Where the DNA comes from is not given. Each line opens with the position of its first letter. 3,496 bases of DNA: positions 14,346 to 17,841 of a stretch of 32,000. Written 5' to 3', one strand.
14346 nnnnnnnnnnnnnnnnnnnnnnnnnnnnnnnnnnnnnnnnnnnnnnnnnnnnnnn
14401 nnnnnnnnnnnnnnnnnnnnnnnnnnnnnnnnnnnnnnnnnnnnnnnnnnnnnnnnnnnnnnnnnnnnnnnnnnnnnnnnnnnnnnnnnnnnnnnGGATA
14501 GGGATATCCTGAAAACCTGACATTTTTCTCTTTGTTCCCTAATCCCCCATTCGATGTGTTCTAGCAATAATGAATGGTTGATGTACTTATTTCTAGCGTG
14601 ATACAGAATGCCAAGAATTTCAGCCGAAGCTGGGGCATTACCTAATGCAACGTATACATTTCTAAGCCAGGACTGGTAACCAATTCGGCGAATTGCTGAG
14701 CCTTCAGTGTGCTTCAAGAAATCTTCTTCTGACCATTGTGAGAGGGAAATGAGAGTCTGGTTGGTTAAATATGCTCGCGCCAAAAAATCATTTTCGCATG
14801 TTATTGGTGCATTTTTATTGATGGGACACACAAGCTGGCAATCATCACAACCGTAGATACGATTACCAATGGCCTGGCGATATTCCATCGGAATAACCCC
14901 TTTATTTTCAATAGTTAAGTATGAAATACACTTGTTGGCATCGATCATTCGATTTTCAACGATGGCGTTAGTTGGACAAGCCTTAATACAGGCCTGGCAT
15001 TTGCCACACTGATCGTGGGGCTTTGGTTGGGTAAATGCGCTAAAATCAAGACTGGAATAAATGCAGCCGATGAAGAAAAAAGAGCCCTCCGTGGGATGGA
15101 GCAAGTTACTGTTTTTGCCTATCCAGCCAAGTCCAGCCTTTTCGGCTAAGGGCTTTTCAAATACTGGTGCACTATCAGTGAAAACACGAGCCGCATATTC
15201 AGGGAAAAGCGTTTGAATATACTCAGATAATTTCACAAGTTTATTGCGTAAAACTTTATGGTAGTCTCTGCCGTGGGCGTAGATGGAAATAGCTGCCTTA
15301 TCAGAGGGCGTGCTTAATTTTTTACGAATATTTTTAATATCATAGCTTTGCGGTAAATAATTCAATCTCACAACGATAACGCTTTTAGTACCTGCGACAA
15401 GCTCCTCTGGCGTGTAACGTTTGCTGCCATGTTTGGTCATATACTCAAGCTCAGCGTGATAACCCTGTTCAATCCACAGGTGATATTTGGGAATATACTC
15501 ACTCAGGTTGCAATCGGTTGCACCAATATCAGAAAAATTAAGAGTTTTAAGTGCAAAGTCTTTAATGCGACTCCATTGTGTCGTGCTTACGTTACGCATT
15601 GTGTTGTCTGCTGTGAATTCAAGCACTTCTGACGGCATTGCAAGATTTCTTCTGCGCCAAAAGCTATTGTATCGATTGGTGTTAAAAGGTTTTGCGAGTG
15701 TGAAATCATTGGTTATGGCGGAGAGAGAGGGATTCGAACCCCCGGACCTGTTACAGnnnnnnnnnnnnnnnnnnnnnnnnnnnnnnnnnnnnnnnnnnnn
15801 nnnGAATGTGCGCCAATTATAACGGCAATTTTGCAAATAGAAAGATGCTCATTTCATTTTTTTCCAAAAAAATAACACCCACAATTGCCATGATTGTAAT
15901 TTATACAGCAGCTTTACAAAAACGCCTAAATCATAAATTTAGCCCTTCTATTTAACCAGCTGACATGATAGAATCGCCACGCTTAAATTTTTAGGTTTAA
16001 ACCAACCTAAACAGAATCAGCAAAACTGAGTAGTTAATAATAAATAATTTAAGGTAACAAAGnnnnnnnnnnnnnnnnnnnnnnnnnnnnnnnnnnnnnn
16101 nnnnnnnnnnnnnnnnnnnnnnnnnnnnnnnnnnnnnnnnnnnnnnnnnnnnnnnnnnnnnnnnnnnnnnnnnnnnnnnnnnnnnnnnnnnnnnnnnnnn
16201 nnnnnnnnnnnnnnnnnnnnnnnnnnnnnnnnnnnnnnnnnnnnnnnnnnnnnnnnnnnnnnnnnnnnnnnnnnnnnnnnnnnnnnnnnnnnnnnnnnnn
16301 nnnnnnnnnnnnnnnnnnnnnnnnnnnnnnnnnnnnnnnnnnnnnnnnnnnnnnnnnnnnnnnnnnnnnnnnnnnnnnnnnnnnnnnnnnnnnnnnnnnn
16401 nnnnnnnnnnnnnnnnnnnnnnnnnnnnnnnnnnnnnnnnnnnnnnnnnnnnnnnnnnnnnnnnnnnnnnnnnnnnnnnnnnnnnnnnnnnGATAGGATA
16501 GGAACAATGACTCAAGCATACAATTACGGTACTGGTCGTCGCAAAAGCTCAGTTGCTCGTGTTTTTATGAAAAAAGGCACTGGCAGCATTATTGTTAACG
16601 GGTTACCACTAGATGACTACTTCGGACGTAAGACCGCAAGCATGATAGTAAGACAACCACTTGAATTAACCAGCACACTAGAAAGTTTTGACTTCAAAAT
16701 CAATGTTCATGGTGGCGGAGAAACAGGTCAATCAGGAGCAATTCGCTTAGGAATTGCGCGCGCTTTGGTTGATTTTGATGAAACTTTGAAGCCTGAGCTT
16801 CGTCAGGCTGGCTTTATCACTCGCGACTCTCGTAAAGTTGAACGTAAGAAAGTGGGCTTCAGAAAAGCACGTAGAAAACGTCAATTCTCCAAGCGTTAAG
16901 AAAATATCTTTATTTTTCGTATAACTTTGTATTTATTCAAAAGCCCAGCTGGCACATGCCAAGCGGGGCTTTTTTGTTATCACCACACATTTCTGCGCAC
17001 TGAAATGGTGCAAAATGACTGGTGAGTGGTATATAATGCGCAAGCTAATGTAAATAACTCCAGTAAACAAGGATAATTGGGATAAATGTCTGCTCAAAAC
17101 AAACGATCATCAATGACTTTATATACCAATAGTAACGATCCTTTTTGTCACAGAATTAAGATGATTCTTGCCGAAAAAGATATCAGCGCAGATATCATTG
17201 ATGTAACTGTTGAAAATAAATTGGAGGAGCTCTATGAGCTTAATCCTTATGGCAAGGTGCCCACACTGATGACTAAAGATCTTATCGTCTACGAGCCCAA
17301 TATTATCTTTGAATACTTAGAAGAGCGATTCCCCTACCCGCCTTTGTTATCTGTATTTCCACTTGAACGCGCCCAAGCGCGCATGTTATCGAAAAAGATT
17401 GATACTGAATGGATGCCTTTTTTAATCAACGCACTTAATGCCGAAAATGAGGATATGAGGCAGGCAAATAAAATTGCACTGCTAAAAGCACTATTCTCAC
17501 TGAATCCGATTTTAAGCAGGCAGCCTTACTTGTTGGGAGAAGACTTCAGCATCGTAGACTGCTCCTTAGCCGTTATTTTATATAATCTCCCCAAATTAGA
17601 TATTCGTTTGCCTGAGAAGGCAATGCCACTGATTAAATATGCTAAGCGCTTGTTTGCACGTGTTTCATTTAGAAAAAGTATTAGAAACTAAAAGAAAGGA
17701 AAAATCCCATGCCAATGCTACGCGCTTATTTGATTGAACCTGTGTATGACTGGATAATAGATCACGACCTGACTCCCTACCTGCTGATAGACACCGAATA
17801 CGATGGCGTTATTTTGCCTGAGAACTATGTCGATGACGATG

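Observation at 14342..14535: GGA-dense intergenic tract: candidate CsrA/RsmA sponge sRNA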

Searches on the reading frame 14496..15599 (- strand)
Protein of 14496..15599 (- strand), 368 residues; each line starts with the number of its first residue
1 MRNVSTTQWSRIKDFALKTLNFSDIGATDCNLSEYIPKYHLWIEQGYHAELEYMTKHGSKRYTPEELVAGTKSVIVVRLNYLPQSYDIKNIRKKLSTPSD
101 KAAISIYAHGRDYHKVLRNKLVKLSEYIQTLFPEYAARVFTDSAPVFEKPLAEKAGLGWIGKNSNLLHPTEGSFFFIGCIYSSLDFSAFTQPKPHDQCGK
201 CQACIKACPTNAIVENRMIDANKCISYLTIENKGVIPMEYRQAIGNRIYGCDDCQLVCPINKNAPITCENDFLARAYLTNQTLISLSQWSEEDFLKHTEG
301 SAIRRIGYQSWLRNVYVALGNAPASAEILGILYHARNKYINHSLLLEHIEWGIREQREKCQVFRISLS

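Call 7: find_homologous_proteins(query=window:14496-15599:-)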
Query seq(368 aa) (368 aa): 8000 proteins with E <= 0.001 among 8000 candidates; the best 120 are listed.
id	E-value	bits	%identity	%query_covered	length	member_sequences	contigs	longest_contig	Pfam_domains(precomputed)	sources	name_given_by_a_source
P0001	1.5e-253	858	100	100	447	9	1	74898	PF13484.12,PF08331.16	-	-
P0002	7.2e-188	642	75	97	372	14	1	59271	PF13484.12,PF08331.16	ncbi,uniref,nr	ncbi:epoxyqueuosine reductase [Cysteiniphilum litorale]|uniref:Epoxyqueuosine reductase n=1 Tax=Cyst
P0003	2.0e-187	641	75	97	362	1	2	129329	PF13484.12,PF08331.16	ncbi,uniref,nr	ncbi:tRNA epoxyqueuosine(34) reductase QueG [Cysteiniphilum halobium]|uniref:tRNA epoxyqueuosine(34)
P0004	1.7e-186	638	74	98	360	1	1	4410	PF13484.12,PF08331.16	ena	-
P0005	1.3e-178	612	71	98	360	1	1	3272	PF13484.12,PF08331.16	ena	-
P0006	4.4e-169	580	67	99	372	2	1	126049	PF13484.12,PF08331.16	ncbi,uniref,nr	ncbi:tRNA epoxyqueuosine(34) reductase QueG [Fastidiosibacter lacustris]|uniref:tRNA epoxyqueuosine(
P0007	4.7e-157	541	65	97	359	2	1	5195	PF00037.33,PF13484.12,PF08331.16,PF13187.12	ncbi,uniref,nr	ncbi:tRNA epoxyqueuosine(34) reductase QueG [Facilibium subflavum]|uniref:tRNA epoxyqueuosine(34) re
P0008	1.5e-152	526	64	95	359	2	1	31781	PF14697.12,PF13484.12,PF08331.16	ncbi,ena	-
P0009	1.5e-151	523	63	96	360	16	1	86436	PF13484.12,PF08331.16,PF13187.12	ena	-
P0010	4.2e-151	521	63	96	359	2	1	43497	PF13484.12,PF08331.16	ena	-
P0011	8.9e-151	520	63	97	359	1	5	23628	PF13484.12,PF08331.16,PF13237.12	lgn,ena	-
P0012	6.3e-150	517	63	95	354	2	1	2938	PF13484.12,PF08331.16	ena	-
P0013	1.3e-142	493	61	96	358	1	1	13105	PF14697.12,PF13484.12,PF08331.16,PF25160.2,PF13237.12,PF13187.12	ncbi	ncbi:MAG: tRNA epoxyqueuosine(34) reductase QueG [Francisellaceae bacterium]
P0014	2.7e-142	492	60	96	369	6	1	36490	PF13484.12,PF08331.16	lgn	-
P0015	3.5e-142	492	59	96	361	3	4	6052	PF13484.12,PF12838.13,PF08331.16,PF13187.12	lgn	-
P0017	7.2e-141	488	59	96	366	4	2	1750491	PF13484.12,PF08331.16,PF13187.12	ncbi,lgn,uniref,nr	ncbi:epoxyqueuosine reductase [Allofrancisella inopinata]|uniref:Epoxyqueuosine reductase n=1 Tax=Al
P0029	4.8e-137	475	58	96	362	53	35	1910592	PF13484.12,PF08331.16,PF13187.12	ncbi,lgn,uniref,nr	ncbi:tRNA epoxyqueuosine(34) reductase QueG [Francisella tularensis subsp. novicida]|uniref:Epoxyque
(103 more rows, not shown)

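Call 12: find_related_loci(query=A1, collection=genome_contigs, flank=4000)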
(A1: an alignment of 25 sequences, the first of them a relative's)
Query A1 (447 aa) in genome_contigs; peptide patterns used: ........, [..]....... (x = any residue, [..] = any of these).
600 stretches matched a pattern (row limit reached: there are more); 597 encode a relative of the query (tblastn E <= 1e-3); the best 80 are kept; 80 distinct loci.
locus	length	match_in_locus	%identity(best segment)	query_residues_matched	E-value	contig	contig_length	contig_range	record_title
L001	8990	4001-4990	52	99-436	2e-110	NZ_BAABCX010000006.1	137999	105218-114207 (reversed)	Zobellella aerophila strain JCM 17110 sequence06, whole genome shotgun sequence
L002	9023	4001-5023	48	97-446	4e-108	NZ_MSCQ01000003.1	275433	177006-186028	Photobacterium phosphoreum strain JCM 21184 scaffold00003, whole genome shotgun sequence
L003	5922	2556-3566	49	99-441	1e-107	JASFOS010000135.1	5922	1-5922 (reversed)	MAG: Thioalkalispiraceae bacterium isolate D0819M12metaG_Bin_163 D0819M12metaG_FD_scaffold_2475_c1, whole genome shotgun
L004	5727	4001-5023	49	97-446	1e-107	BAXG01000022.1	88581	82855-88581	Photobacterium sp. JCM 19050 DNA, contig: JCM19050.contig00022, whole genome shotgun sequence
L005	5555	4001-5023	51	89-442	2e-107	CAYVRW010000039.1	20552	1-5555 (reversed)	MAG TPA_asm: uncultured Coxiellaceae bacterium isolate SRP200132_co1_88 genome assembly, contig: NODE_4524_length_20552_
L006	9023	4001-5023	50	90-438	2e-106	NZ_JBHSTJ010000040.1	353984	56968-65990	Pseudoalteromonas fenneropenaei strain CGMCC 1.15325 GCM70027015_35, whole genome shotgun sequence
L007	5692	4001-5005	49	97-438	2e-106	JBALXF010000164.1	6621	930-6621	MAG: Psychromonas sp. isolate 8NakV-12 NODE_164_length_6621_cov_2.738539, whole genome shotgun sequence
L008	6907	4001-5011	50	90-434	1e-105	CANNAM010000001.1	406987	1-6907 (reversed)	uncultured Marinicella sp. isolate YR205-23-n2.fasta genome assembly, contig: NODE_1, whole genome shotgun sequence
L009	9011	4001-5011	50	89-432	1e-105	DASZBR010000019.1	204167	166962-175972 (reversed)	MAG TPA_asm: Gammaproteobacteria bacterium isolate SMAG_U6420 k141_67436, whole genome shotgun sequence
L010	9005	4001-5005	49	97-438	2e-105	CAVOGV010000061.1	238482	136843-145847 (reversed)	MAG: uncultured Gammaproteobacteria bacterium isolate MFD09964.bin.2.154 genome assembly, contig: contig_8660, whole gen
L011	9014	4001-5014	51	90-435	4e-105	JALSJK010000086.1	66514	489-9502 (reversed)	MAG: Methylomonas sp. isolate 354-166_metabat2_scaf2bin.094 354-166_scaffold_295_c1, whole genome shotgun sequence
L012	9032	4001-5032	49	87-446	8e-105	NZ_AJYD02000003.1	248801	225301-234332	Enterovibrio norvegicus FF-33 FF-33_contig_103, whole genome shotgun sequence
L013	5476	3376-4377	51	90-432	5e-105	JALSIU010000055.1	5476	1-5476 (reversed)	MAG: Methylomonas sp. isolate 354-166_metabat2_scaf2bin.047 354-166_scaffold_14088_c1, whole genome shotgun sequence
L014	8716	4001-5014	50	99-438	5e-105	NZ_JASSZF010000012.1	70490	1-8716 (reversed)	Halomonas garicola strain KACC 18117 KACC18117_12, whole genome shotgun sequence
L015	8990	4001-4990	51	99-435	2e-104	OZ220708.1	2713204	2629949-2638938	MAG: Arenicellales bacterium isolate a09e4232-3a37-4cba-b47e-813f1f4ff435 genome assembly, chromosome: 1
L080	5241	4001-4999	46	97-438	8e-98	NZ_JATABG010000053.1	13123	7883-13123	Vibrio sp. M260118 M260118_53, whole genome shotgun sequence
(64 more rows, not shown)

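Call 13: find_encoding_contigs(protein=P0002, flank=3000, max_places=3)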
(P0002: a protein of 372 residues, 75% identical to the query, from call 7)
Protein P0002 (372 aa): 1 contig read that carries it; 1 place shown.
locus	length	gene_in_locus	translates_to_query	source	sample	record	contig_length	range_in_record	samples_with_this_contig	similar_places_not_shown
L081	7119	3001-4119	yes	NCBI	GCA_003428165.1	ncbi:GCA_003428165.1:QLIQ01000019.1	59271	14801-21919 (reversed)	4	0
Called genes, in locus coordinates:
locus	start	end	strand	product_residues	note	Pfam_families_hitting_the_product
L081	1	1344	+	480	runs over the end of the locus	PF07690:MFS_1, PF00854:PTR2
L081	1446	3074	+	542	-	PF00324:AA_permease, PF13520:AA_permease_2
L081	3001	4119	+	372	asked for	PF08331:QueG_DUF1730, PF13484:Fer4_16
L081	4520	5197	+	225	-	PF06026:Rib_5-P_isom_A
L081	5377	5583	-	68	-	PF00313:CSD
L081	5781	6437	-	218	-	PF04263:TPK_catalytic, PF04265:TPK_B1_binding (weak)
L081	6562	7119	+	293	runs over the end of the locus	PF02899:Phage_int_SAM_1, PF13495:Phage_int_SAM_4, PF00589:Phage_integrase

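Call 14: find_encoding_contigs(protein=P0003, flank=3000, max_places=3)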
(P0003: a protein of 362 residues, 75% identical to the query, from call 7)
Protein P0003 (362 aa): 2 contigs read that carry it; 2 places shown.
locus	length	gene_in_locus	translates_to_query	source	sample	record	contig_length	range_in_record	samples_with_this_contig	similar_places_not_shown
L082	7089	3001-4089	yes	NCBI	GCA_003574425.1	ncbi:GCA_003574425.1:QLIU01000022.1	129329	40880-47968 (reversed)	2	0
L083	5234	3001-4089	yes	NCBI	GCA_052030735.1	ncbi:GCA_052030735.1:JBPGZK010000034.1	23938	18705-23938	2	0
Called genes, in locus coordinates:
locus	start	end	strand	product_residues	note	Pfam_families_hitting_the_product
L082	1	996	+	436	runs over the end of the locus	PF02518:HATPase_c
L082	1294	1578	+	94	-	PF01381:HTH_3, PF13443:HTH_26 (weak)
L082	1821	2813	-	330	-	PF16884:ADH_N_2, PF00107:ADH_zinc_N, PF13602:ADH_zinc_N_2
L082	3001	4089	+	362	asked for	PF08331:QueG_DUF1730, PF13484:Fer4_16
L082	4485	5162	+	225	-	PF06026:Rib_5-P_isom_A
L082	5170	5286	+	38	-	-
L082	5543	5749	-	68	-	PF00313:CSD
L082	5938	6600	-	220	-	PF04263:TPK_catalytic, PF04265:TPK_B1_binding (weak)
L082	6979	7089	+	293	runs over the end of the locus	PF02899:Phage_int_SAM_1, PF13495:Phage_int_SAM_4, PF00589:Phage_integrase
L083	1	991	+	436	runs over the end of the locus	PF02518:HATPase_c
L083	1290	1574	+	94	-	PF01381:HTH_3, PF13443:HTH_26 (weak)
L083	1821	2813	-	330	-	PF16884:ADH_N_2, PF00107:ADH_zinc_N, PF13602:ADH_zinc_N_2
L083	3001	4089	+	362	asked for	PF08331:QueG_DUF1730, PF13484:Fer4_16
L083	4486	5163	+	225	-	PF06026:Rib_5-P_isom_A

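Call 15: find_encoding_contigs(protein=P0006, flank=3000, max_places=3)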
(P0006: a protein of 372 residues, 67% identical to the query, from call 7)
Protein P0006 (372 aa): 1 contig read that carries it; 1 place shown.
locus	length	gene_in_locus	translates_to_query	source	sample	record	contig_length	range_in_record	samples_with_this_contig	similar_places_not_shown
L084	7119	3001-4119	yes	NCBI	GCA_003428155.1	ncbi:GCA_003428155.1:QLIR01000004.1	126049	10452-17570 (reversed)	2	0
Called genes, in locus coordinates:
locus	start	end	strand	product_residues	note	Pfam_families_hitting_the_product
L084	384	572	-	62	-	PF02599:CsrA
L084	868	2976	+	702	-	PF13328:HD_4, PF01966:HD, PF04607:RelA_SpoT, PF02824:TGS, PF19296:RelA_AH (weak), PF28438:RelA_RIS, PF13291:ACT_4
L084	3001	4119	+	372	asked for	PF08331:QueG_DUF1730, PF13484:Fer4_16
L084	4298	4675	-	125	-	PF01042:Ribonuc_L-PSP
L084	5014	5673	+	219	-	PF07690:MFS_1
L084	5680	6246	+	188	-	PF07690:MFS_1 (weak)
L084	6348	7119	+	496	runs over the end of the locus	PF00370:FGGY_N, PF02782:FGGY_C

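Call 20: find_encoding_contigs(protein=P0029, flank=3000, max_places=2)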
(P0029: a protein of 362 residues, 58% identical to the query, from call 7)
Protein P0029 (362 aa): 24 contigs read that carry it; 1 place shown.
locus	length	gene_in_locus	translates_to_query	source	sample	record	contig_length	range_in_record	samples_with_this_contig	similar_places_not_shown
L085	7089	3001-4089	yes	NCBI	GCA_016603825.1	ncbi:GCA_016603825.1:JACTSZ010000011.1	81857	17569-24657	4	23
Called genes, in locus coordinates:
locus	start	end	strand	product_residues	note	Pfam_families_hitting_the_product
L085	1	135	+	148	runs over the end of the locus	-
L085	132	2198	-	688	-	PF00580:UvrD-helicase, PF13245:AAA_19, PF13361:UvrD_C, PF13538:UvrD_C_2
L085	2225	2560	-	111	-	-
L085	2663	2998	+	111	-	PF02410:RsfS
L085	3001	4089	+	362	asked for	PF08331:QueG_DUF1730, PF13187:Fer4_9 (faint), PF13484:Fer4_16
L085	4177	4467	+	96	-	PF01346:FKBP_N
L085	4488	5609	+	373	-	PF01346:FKBP_N, PF13462:Thioredoxin_4, PF01323:DSBA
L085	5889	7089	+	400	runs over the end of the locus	PF06609:TRI12, PF07690:MFS_1, PF00083:Sugar_tr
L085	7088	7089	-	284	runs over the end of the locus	PF01641:SelR, PF01625:PMSR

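Call 21: find_encoding_contigs(protein=P0017, flank=3000, max_places=2)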
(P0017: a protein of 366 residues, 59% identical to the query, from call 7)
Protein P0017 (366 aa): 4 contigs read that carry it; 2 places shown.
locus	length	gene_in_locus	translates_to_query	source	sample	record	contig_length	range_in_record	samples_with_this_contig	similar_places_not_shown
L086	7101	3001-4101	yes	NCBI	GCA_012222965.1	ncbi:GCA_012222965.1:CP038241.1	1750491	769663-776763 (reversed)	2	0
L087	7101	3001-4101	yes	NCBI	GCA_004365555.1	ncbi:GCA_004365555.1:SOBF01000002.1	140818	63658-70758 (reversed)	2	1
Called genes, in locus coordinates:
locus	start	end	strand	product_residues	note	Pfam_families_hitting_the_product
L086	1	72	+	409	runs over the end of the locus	PF00462:Glutaredoxin, PF00268:Ribonuc_red_sm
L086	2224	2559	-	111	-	-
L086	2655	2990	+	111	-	PF02410:RsfS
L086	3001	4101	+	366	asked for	PF08331:QueG_DUF1730, PF13187:Fer4_9 (faint), PF13484:Fer4_16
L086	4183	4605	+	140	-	PF01346:FKBP_N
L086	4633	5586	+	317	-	PF01346:FKBP_N, PF13462:Thioredoxin_4, PF01323:DSBA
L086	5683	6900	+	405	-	PF00083:Sugar_tr, PF06609:TRI12 (weak), PF07690:MFS_1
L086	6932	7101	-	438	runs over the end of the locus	-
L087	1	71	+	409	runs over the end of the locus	PF00462:Glutaredoxin, PF00268:Ribonuc_red_sm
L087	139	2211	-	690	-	PF00580:UvrD-helicase, PF13245:AAA_19, PF13361:UvrD_C, PF13538:UvrD_C_2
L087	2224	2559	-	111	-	-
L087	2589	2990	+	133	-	PF02410:RsfS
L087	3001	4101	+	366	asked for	PF08331:QueG_DUF1730, PF13187:Fer4_9 (faint), PF13484:Fer4_16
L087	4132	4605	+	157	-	PF01346:FKBP_N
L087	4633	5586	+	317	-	PF01346:FKBP_N, PF13462:Thioredoxin_4, PF01323:DSBA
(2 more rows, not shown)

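Call 22: find_encoding_contigs(protein=P0007, flank=3000, max_places=2)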
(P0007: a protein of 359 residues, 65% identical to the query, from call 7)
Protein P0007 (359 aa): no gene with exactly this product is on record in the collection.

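Call 32: find_encoding_contigs(protein=P0004, flank=3000, max_places=2)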
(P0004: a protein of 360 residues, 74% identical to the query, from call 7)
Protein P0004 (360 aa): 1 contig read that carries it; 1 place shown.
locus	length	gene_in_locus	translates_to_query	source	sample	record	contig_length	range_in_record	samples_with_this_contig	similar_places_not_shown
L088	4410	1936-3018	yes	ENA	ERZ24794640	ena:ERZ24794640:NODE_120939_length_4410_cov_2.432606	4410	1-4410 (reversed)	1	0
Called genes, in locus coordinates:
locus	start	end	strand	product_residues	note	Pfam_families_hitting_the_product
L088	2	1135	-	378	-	?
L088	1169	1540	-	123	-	PF00892:EamA (weak)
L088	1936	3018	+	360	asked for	PF08331:QueG_DUF1730, PF13484:Fer4_16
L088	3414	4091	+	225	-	PF06026:Rib_5-P_isom_A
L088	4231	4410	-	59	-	?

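Call 33: find_encoding_contigs(protein=P0005, flank=3000, max_places=2)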
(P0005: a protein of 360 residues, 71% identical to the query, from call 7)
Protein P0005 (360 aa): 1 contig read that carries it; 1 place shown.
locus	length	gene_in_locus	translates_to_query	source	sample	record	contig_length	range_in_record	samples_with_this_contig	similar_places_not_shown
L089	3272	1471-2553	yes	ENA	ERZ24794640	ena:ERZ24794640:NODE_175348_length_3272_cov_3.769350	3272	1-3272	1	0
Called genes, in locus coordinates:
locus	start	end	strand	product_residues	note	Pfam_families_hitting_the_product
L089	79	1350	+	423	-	PF00285:Citrate_synt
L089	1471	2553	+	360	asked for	PF08331:QueG_DUF1730, PF13484:Fer4_16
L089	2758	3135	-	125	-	PF01042:Ribonuc_L-PSP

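Call 34: find_encoding_contigs(protein=P0009, flank=3000, max_places=2)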
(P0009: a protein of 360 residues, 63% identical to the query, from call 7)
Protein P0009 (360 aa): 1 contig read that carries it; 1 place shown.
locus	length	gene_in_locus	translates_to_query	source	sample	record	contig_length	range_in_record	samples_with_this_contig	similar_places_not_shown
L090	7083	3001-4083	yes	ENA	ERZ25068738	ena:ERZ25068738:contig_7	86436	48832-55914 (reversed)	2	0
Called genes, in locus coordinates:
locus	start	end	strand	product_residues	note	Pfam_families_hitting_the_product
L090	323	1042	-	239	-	PF01738:DLH, PF00326:Peptidase_S9 (faint)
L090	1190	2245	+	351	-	-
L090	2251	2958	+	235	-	PF01259:SAICAR_synt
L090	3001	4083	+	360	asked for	PF08331:QueG_DUF1730, PF13187:Fer4_9 (faint), PF13484:Fer4_16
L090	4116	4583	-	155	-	PF13420:Acetyltransf_4 (weak), PF13673:Acetyltransf_10, PF00583:Acetyltransf_1, PF13508:Acetyltransf_7, PF08445:FR47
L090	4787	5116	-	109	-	PF14357:DUF4404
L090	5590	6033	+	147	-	-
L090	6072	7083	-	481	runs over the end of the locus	PF03219:TLC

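Call 66: find_encoding_contigs(protein=P0008, flank=4000, max_places=2)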
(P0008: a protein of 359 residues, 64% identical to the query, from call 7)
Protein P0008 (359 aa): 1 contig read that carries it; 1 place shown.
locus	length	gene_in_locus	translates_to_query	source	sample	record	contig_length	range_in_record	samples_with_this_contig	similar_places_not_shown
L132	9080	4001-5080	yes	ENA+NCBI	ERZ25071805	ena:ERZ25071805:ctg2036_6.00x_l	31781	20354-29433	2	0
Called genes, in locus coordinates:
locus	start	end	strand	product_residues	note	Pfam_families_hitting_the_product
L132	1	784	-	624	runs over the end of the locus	PF00999:Na_H_Exchanger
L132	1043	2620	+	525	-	PF01654:Cyt_bd_oxida_I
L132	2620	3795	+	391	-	PF02322:Cyt_bd_oxida_II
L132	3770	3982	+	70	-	-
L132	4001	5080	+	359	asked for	PF08331:QueG_DUF1730, PF14697:Fer4_21 (faint), PF13484:Fer4_16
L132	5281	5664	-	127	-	PF01042:Ribonuc_L-PSP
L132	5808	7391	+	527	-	PF00916:Sulfate_transp, PF01740:STAS (weak)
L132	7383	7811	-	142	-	PF04364:DNA_pol3_chi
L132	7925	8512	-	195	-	PF00657:Lipase_GDSL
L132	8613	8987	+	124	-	PF01710:HTH_Tnp_IS630, PF13384:HTH_23 (faint), PF25787:HTH_SB (weak)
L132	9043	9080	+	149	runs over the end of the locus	PF13358:DDE_3, PF03184:DDE_1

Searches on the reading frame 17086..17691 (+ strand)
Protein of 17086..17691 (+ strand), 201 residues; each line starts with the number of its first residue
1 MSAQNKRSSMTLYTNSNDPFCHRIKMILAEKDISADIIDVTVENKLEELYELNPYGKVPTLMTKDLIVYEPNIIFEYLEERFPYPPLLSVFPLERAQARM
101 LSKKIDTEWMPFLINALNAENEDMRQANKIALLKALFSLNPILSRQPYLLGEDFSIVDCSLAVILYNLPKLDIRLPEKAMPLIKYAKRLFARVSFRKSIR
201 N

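Call 50: search_protein_families(library=pfam, proteins=[window:17086-17691:+])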
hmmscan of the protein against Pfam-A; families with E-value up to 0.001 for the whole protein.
window:17086-17691:+ (201 aa): 7 families
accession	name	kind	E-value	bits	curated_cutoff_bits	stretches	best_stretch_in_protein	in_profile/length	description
PF02798.26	GST_N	-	1.7e-16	60.7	20.9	1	9-79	2-75/76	Glutathione S-transferase, N-terminal domain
PF13417.12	GST_N_3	-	2.6e-13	50.5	22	1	19-85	8-74/75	Glutathione S-transferase, N-terminal domain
PF13409.12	GST_N_2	-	9e-13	49.1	25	1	19-81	3-70/70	Glutathione S-transferase, N-terminal domain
PF22441.2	CLIC-like_N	-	1.7e-06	28.6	23.5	1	17-82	18-83/86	CLIC-like N-terminal domain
PF00043.30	GST_C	-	6.9e-06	26.7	20.7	1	119-192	18-92/93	Glutathione S-transferase, C-terminal domain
PF00462.30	Glutaredoxin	-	1.4e-05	25.7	22.9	1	11-65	2-57/60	Glutaredoxin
PF13410.11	GST_C_2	-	0.00046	20.7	24.9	0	142-168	21-47/69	Glutathione S-transferase, C-terminal domain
